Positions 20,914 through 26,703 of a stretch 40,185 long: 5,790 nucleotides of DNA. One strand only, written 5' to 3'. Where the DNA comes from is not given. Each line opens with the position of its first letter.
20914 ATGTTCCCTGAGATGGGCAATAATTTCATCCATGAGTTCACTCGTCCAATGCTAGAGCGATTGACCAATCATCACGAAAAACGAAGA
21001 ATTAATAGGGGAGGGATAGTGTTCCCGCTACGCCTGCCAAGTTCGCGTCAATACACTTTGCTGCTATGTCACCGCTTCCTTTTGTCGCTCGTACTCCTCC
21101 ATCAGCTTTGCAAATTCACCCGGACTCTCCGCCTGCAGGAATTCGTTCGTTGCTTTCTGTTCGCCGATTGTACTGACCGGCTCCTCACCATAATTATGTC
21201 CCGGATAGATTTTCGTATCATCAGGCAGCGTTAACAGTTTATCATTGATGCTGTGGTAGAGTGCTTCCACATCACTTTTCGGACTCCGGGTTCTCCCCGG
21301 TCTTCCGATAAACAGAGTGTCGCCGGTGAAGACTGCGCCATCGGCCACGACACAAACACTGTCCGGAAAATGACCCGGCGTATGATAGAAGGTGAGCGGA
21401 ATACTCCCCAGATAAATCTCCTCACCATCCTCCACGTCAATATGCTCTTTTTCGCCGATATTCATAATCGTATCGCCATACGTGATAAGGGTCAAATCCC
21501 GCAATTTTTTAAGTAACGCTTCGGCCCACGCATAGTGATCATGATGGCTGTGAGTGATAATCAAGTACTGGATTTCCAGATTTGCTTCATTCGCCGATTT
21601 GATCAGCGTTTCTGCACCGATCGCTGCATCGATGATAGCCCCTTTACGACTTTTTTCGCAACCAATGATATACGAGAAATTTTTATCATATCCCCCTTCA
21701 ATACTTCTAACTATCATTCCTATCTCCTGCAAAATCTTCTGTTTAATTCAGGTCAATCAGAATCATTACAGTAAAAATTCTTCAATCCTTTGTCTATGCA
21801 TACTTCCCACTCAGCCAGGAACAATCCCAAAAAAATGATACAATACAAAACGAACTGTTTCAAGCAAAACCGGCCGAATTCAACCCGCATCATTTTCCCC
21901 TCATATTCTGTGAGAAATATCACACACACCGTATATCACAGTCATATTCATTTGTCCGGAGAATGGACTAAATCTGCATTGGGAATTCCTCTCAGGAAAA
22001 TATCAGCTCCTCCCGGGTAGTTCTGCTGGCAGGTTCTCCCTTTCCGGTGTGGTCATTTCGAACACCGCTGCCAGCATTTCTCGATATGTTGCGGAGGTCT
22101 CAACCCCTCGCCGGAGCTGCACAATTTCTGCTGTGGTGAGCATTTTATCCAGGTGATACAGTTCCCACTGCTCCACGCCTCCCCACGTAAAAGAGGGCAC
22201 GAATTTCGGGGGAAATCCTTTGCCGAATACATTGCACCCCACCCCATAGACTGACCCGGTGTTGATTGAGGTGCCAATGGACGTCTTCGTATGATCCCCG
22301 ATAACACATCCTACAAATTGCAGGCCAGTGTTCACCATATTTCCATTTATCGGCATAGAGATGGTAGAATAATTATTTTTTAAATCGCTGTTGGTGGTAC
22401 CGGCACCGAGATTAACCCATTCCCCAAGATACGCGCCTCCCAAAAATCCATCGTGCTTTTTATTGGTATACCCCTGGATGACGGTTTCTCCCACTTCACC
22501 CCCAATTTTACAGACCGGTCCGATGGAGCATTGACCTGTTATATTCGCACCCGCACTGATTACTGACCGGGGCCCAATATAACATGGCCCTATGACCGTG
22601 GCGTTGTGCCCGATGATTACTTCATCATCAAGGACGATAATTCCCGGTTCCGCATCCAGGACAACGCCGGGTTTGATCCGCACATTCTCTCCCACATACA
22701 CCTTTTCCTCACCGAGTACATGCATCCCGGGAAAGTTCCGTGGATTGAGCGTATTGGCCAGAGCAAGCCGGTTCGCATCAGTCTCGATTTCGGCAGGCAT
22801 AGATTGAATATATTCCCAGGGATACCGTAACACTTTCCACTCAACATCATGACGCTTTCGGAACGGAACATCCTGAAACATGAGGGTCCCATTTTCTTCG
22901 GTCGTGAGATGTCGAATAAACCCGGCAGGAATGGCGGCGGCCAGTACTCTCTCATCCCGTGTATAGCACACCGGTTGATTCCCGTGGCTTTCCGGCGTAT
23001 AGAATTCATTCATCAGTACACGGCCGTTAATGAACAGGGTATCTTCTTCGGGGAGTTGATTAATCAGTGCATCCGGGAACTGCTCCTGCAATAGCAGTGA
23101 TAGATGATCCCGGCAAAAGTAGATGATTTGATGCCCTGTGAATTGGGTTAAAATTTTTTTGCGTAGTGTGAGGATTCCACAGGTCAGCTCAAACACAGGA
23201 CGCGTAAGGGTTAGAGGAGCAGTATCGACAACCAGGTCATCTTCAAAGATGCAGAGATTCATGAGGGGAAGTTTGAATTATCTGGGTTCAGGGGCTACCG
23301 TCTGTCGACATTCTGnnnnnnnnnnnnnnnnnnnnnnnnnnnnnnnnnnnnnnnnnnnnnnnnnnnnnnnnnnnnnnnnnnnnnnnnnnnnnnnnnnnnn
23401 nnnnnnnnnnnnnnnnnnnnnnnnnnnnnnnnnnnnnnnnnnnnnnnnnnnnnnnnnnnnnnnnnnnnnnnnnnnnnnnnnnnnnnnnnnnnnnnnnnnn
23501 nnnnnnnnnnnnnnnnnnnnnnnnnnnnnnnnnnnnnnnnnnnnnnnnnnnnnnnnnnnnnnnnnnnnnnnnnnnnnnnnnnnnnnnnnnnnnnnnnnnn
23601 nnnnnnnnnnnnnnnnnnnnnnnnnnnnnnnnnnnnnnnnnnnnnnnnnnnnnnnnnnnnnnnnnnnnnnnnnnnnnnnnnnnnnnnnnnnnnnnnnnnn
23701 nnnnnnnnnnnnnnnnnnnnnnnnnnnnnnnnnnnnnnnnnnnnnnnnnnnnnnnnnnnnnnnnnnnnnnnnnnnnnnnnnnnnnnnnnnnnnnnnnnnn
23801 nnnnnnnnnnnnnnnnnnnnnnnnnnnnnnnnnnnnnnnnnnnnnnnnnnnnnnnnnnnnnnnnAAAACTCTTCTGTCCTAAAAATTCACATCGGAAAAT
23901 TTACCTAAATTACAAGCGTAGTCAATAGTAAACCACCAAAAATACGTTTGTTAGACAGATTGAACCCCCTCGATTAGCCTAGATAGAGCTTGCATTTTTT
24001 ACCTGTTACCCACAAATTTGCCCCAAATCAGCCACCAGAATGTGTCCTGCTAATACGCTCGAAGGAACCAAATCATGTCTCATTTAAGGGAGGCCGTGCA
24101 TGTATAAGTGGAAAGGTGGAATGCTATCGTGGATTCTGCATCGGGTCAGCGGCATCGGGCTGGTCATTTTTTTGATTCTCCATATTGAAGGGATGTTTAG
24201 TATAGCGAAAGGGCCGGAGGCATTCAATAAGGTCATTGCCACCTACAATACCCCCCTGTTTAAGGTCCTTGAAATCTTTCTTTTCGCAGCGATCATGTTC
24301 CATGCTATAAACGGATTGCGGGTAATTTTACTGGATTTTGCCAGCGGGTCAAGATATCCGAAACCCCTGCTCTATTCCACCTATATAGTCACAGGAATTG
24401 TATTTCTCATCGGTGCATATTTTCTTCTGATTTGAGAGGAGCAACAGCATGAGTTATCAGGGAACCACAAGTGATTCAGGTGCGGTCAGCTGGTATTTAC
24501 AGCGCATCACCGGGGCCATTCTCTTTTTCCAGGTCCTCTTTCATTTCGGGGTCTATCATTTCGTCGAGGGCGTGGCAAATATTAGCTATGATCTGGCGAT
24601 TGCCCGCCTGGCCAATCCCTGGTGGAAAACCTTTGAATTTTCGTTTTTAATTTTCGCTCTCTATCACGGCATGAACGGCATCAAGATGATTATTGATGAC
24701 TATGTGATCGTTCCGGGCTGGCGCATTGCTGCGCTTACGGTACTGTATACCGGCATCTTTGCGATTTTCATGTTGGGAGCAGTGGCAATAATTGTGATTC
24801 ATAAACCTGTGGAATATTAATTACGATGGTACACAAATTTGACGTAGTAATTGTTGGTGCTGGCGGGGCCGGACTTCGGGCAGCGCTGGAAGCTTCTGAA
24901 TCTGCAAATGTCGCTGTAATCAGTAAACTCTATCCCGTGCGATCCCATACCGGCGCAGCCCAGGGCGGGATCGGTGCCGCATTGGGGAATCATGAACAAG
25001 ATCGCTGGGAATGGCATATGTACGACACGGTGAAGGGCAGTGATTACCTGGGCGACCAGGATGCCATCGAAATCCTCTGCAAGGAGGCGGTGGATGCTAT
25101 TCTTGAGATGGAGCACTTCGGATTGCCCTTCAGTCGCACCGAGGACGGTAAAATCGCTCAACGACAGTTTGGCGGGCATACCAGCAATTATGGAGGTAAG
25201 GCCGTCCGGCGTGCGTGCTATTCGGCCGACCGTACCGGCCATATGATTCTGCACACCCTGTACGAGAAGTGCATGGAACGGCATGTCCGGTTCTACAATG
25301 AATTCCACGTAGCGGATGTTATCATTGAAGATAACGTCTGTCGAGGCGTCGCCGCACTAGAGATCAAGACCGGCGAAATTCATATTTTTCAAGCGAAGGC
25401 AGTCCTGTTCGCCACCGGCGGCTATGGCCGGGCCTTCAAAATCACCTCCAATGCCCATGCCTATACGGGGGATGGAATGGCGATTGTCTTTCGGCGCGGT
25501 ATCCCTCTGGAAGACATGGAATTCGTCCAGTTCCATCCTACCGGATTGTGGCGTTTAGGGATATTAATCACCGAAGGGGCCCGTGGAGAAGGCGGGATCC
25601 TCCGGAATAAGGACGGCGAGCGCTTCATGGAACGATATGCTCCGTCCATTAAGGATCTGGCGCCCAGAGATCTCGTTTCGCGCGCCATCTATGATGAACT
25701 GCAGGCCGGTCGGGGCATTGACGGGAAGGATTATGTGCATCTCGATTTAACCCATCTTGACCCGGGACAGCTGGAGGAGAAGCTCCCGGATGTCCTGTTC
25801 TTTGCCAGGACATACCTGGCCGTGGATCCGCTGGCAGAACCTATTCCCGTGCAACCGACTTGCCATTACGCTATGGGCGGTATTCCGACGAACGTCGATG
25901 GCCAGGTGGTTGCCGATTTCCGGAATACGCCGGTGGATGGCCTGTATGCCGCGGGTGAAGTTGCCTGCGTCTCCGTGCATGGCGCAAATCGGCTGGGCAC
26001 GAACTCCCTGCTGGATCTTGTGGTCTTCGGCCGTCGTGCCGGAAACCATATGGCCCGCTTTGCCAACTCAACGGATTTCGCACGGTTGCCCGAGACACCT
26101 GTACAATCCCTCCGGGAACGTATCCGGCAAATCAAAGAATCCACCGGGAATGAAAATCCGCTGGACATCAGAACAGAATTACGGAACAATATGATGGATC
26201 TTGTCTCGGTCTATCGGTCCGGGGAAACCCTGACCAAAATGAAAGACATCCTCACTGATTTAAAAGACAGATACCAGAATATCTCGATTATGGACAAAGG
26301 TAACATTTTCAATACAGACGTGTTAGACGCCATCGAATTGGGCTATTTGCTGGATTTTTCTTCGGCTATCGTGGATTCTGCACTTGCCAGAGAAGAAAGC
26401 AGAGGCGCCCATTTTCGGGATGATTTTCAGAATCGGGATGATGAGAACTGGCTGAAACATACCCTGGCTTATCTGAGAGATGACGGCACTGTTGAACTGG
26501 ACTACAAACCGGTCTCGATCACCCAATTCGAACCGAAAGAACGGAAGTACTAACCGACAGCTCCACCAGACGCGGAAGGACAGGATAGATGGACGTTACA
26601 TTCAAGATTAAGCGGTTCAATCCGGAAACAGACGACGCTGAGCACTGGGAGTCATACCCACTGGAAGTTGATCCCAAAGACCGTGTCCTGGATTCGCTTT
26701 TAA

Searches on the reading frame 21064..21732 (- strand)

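Call 72: search_protein_families(library=pfam, proteins=[window:21064-21732:-], max_evalue=0.001)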
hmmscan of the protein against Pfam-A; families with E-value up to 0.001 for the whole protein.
window:21064-21732:- (222 aa): 1 family
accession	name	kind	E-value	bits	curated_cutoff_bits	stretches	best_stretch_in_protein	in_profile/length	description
PF00753.33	Lactamase_B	-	1.3e-20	74.7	22.7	1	19-179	7-196/196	Metallo-beta-lactamase superfamily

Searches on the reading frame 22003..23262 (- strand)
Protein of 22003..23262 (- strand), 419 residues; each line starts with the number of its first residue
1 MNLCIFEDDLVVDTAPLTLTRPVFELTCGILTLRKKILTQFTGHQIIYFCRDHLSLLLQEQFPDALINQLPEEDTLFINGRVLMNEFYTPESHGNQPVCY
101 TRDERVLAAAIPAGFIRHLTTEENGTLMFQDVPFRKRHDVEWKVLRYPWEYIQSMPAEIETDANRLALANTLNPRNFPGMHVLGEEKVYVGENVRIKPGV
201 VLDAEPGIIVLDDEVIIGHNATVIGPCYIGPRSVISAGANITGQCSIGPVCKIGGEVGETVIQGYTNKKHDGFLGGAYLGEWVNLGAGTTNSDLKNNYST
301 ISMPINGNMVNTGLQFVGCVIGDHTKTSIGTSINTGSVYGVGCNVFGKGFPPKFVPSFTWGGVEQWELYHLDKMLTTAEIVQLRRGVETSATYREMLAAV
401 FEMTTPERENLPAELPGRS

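Call 72: search_protein_families(library=pfam, proteins=[window:22003-23262:-], max_evalue=0.001)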
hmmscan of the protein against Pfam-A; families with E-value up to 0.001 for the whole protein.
window:22003-23262:- (419 aa): 3 families
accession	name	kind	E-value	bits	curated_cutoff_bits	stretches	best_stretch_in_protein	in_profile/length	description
PF13562.11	NTP_transf_4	-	7.7e-24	85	27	1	3-167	1-149/153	Sugar nucleotidyl transferase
PF00132.30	Hexapep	-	1.5e-10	40.7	27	1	211-243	4-36/36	Bacterial transferase hexapeptide (six repeats)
PF25084.1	LbH_EIF2B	-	0.00021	21.7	54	0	212-257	7-51/105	EIF2B subunit epsilon LbH domain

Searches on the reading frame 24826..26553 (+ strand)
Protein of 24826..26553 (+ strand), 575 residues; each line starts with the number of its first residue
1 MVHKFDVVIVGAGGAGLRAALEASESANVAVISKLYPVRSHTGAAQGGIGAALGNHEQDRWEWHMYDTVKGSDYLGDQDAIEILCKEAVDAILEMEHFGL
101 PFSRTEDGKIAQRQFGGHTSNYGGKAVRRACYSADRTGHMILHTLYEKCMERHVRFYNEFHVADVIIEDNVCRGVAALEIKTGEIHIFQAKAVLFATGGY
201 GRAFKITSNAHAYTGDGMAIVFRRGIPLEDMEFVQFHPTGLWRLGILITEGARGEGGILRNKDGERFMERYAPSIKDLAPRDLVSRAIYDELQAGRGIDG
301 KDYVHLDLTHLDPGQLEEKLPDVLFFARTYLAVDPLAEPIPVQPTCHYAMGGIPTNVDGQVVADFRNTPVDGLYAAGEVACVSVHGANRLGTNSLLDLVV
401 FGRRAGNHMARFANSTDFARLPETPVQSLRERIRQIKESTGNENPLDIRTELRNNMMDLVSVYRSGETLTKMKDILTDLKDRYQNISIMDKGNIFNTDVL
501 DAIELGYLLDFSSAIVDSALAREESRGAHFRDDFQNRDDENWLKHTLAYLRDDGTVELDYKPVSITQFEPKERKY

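Call 73: search_protein_families(library=pfam, proteins=[window:24826-26553:+], max_evalue=0.001)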
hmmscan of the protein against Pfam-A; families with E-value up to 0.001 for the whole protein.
window:24826-26553:+ (575 aa): 6 families
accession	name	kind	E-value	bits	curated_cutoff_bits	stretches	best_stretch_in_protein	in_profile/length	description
PF00890.30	FAD_binding_2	-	3.2e-113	379.5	20.4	1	6-395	1-414/414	FAD binding domain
PF02910.25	Succ_DH_flav_C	-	2.2e-43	147.7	20.8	1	449-575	1-130/130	Fumarate reductase flavoprotein C-term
PF01266.30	DAO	-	2.9e-10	40.6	27.9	1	6-222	1-231/353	FAD dependent oxidoreductase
PF03486.20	HI0933_like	-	4.2e-08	33.4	50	0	132-380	102-220/244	HI0933-like protein Rossmann domain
PF07992.20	Pyr_redox_2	-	1.1e-06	28.7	26.1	0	5-207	1-117/291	Pyridine nucleotide-disulphide oxidoreductase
PF01946.23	Thi4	-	0.00093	18.9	26.2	0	5-33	18-48/235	Thi4 family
